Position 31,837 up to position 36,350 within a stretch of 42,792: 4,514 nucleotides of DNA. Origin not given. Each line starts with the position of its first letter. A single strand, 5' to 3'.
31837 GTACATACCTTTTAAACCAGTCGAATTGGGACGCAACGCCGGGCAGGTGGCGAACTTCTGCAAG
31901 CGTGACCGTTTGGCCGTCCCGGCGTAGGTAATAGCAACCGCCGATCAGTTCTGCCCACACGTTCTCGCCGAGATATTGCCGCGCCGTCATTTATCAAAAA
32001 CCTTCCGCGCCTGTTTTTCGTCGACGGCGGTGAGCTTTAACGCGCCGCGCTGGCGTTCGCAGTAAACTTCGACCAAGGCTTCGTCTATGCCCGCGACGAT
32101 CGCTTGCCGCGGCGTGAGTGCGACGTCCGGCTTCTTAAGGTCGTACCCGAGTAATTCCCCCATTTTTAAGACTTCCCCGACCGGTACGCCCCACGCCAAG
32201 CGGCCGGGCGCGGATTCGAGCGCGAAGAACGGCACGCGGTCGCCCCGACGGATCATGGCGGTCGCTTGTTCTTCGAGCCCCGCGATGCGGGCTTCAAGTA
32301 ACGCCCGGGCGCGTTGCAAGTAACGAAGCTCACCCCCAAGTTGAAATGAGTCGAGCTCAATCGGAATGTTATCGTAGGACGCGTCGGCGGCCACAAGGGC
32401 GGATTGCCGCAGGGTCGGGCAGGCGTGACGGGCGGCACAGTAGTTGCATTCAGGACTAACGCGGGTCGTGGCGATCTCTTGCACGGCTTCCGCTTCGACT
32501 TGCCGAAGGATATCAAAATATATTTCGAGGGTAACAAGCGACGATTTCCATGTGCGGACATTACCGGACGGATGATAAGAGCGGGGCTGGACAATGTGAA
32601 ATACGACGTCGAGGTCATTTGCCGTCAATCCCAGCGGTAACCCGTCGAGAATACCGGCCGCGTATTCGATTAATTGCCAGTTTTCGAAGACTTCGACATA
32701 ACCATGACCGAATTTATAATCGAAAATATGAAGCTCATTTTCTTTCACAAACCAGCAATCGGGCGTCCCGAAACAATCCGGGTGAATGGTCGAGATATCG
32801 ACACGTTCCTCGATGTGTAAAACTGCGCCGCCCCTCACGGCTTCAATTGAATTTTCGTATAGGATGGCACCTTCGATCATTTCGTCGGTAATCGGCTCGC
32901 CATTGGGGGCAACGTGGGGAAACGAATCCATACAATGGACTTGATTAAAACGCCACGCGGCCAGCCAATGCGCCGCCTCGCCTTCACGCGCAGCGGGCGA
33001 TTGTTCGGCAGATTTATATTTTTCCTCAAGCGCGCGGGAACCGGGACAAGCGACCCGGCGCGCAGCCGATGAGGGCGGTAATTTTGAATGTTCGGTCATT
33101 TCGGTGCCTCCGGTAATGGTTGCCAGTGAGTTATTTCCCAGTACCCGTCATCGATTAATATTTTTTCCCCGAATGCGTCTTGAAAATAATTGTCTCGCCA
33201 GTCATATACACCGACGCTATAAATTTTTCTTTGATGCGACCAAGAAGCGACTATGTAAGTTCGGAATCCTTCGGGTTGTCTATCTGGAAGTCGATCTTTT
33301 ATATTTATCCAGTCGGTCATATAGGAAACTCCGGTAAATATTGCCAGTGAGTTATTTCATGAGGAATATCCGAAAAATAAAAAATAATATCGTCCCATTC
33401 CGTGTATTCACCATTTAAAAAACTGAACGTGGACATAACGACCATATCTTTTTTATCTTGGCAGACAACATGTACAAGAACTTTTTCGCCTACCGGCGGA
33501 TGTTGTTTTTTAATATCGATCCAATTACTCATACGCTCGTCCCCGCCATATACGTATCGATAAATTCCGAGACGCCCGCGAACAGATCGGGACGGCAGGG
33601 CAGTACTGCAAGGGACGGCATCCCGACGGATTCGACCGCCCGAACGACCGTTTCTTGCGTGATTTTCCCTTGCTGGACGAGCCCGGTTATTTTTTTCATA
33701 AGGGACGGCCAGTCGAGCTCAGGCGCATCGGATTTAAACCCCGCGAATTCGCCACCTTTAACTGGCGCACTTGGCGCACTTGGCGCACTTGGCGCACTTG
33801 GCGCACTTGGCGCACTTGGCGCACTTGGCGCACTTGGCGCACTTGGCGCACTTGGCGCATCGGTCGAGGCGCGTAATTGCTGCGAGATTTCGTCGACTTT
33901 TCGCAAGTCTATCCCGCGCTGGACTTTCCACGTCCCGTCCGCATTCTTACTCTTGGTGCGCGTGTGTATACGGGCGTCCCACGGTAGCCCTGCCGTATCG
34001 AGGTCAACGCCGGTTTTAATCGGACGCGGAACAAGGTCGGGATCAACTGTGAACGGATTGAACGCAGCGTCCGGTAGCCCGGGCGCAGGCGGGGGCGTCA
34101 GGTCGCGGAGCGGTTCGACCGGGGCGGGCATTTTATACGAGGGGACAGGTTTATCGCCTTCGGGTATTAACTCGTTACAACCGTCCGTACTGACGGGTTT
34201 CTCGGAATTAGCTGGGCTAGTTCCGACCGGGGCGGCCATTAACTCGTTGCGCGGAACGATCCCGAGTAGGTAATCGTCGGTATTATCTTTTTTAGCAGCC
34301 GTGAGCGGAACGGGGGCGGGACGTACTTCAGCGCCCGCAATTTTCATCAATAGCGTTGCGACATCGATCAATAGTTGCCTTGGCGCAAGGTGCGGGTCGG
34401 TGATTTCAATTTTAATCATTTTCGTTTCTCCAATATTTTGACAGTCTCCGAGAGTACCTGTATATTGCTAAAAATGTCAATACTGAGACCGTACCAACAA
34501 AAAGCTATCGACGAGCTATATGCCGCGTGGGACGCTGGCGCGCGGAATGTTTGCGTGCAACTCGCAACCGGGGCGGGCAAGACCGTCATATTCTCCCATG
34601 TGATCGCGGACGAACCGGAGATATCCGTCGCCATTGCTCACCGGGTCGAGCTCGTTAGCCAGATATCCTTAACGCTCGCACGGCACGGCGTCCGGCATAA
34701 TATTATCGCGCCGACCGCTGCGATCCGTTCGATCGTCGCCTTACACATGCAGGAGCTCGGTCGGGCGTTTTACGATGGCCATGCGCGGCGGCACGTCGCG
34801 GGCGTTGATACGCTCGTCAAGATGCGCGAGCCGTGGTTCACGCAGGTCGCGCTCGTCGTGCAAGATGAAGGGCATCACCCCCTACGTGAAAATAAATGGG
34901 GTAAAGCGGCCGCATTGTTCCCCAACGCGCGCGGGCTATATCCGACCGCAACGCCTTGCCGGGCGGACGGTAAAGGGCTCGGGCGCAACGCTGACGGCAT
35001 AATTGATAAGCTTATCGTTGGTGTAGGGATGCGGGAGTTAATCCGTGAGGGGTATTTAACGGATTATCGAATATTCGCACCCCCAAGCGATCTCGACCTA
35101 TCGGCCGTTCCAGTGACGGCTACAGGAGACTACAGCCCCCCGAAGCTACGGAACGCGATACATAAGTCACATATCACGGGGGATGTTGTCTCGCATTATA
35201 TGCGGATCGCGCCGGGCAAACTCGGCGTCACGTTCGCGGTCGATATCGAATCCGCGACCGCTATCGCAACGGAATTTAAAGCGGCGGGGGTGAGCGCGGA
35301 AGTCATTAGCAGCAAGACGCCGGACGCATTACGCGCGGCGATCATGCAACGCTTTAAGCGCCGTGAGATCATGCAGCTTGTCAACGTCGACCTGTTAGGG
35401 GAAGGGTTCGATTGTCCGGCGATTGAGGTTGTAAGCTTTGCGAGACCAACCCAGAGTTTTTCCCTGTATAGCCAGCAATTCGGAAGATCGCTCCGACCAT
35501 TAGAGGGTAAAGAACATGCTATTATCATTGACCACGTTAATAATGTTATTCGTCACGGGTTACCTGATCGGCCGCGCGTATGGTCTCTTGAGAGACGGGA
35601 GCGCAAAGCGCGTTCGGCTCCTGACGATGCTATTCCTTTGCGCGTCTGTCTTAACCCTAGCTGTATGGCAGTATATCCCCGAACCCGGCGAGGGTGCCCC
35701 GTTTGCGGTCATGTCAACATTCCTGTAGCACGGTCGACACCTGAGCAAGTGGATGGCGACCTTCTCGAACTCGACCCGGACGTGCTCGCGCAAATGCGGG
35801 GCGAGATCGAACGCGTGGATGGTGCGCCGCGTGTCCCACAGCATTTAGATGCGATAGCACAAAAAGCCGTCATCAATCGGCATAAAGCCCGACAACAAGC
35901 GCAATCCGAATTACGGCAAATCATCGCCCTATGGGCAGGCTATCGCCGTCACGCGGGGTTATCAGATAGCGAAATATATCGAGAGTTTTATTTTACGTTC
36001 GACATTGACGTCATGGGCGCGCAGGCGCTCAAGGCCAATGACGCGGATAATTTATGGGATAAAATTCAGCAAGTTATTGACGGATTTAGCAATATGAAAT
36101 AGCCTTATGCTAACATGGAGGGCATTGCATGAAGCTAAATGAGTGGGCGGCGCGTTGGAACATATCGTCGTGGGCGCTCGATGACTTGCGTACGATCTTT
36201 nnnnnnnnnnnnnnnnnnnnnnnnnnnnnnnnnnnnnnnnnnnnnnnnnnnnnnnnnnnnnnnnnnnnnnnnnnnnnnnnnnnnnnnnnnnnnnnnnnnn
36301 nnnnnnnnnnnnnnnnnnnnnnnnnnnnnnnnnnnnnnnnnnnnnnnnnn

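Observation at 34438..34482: Face-to-face divergent promoters share one dyad operator, and the helicase mRNA is probably leaderless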

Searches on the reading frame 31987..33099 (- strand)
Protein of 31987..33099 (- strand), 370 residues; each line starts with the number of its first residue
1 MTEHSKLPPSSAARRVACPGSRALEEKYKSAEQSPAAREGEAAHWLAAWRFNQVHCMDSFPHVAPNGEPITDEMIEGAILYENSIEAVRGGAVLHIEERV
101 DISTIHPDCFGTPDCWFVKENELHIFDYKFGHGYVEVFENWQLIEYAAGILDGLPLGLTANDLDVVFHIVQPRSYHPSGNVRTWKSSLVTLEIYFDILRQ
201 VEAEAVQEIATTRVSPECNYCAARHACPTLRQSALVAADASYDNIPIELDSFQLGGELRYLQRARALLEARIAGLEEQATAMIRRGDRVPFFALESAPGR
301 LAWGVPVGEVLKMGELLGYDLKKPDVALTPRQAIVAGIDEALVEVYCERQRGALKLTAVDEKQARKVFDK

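Call 8: search_protein_families(library=pfam, proteins=[window:31987-33099:-], max_evalue=0.01)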
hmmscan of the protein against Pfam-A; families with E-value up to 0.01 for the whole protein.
window:31987-33099:- (370 aa): 2 families
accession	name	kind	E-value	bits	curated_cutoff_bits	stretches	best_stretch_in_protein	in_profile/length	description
PF10926.14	DUF2800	-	4.7e-37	128.5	21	1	4-289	1-289/368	Protein of unknown function (DUF2800)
PF12705.13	PDDEXK_1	-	3.2e-05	24.4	22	1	120-228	135-247/247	PD-(D/E)XK nuclease superfamily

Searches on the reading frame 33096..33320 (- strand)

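Call 8: search_protein_families(library=pfam, proteins=[window:33096-33320:-], max_evalue=0.01)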
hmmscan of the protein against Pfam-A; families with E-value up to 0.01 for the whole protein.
window:33096-33320:- (74 aa): 1 family
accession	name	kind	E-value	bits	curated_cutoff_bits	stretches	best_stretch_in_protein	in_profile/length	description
PF04448.17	DUF551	-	1.5e-11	45.4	22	1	4-74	2-68/68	Protein of unknown function (DUF551)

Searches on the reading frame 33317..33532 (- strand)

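Call 8: search_protein_families(library=pfam, proteins=[window:33317-33532:-], max_evalue=0.01)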
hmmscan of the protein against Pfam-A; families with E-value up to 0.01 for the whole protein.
window:33317-33532:- (71 aa): 2 families
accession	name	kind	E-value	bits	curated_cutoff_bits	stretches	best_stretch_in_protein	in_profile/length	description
PF04448.17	DUF551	-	1.7e-05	26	22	1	4-70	2-67/68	Protein of unknown function (DUF551)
PF17607.7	DUF5503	-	0.0067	17.2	30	1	23-56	58-91/116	Family of unknown function (DUF5503)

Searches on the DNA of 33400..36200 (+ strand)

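Call 4: search_dna_similar(query=window:33400-36200:+, collection=phages, mode=near, max_rows=30)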
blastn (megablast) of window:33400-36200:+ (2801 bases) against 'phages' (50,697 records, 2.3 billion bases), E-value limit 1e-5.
No match.

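Call 61: search_rna_families(source=window, start=33900, end=35000, threshold=evalue, max_evalue=1)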
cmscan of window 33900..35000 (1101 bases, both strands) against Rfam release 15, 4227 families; matches with E-value up to 1: 1.
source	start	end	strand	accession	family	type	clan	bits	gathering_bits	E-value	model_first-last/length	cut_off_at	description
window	34060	34086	+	RF01756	rne-II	Cis-reg;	-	15.6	50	0.1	258-284/287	no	rne-II RNA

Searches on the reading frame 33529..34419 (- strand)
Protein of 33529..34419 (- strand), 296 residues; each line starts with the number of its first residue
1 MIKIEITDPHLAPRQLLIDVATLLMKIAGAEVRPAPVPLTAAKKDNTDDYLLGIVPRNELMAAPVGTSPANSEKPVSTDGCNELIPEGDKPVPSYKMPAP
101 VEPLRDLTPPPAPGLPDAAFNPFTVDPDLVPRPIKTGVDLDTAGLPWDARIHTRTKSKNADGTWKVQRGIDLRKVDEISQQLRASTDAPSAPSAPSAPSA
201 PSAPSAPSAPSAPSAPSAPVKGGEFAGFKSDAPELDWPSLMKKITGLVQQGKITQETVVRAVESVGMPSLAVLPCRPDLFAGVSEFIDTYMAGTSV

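Call 8: search_protein_families(library=pfam, proteins=[window:33529-34419:-], max_evalue=0.01)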
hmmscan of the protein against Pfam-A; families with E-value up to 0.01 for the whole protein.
window:33529-34419:- (296 aa): 0 families

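Call 16: search_dna_similar(query=window:33529-34419:-, collection=phages, mode=protein, max_rows=25)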
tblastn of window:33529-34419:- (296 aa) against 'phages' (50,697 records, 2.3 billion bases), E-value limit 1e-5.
Records with a match: 25; places in all: 25; records where one place covers at least 80% of the query: 0.
Best place of each record, by identity: 60-80% 4; <60% 21.
By first word of the organism name: Vibrio 14; Escherichia 4; Stenotrophomonas 2; Burkholderia 2; Acinetobacter 1; Phage 1; Pseudomonas 1.
By host as written in the record: - 9; Escherichia coli 4; Vibrio cholerae 3; Vibrio cholerae ElTor 2; Vibrio crassostreae 2; Acinetobacter baumannii XH639 1; Vibrio cholerae O1 Classical 1; Stenotrophomonas sp. 1; and 2 more.
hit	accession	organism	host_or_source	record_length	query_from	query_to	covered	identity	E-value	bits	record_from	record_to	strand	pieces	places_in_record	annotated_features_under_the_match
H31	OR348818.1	Acinetobacter phage Scuro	Acinetobacter baumannii XH639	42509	106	285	61%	30.6%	2e-8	61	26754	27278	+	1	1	hypothetical protein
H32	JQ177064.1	Vibrio phage vB_VchM-138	Vibrio cholerae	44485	74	186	38%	32.8%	3e-6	55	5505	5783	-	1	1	hypothetical protein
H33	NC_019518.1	Vibrio phage vB_VchM-138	Vibrio cholerae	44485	74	186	38%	32.8%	3e-6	55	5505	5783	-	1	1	hypothetical protein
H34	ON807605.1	Phage vB_KsaM-C1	-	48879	108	168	21%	41.0%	5e-6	54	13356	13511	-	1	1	hypothetical protein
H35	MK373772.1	Escherichia phage PTXU04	Escherichia coli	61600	140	183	15%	53.3%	3e-6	54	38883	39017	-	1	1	hypothetical protein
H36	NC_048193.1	Escherichia phage PTXU04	Escherichia coli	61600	140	183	15%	53.3%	3e-6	54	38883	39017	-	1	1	hypothetical protein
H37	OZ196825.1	Vibrio phage 159E43-1b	Seawater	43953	134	184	17%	45.1%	9e-8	59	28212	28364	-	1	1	hypothetical protein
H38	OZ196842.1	Vibrio phage 159E36-1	Seawater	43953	134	184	17%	45.1%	9e-8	59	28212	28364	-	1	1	hypothetical protein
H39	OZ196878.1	Vibrio phage 159E43-1a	Seawater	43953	134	184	17%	45.1%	9e-8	59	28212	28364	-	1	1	hypothetical protein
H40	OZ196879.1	Vibrio phage 159E36-3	Seawater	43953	134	184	17%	45.1%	9e-8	59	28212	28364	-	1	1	hypothetical protein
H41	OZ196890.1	Vibrio phage 159E36-2a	Seawater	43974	134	184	17%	45.1%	9e-8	59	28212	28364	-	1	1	hypothetical protein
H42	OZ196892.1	Vibrio phage 159E36-2b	Seawater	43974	134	184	17%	45.1%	9e-8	59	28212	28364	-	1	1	hypothetical protein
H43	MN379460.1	Vibrio phage Rostov M3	Vibrio cholerae O1 Classical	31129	136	186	17%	43.9%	2e-6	55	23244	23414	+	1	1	hypothetical protein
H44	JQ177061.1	Vibrio phage CP-T1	Vibrio cholerae ElTor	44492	136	186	17%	43.9%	2e-6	55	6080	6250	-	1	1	hypothetical protein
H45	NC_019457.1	Vibrio phage CP-T1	Vibrio cholerae ElTor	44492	136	186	17%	43.9%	2e-6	55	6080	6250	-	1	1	hypothetical protein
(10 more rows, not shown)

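Call 18: search_protein_families(library=phrogs, proteins=[window:33529-34419:-], max_evalue=0.001)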
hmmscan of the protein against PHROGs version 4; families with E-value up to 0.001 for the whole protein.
window:33529-34419:- (296 aa): 3 families
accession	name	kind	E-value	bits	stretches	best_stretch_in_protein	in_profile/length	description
phrog_11133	-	unknown function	1.6e-15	58.7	2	135-204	132-208/320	-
phrog_29341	-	unknown function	5.7e-09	37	1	138-219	46-127/247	-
phrog_27827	-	unknown function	1e-06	29.3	1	139-224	70-156/253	-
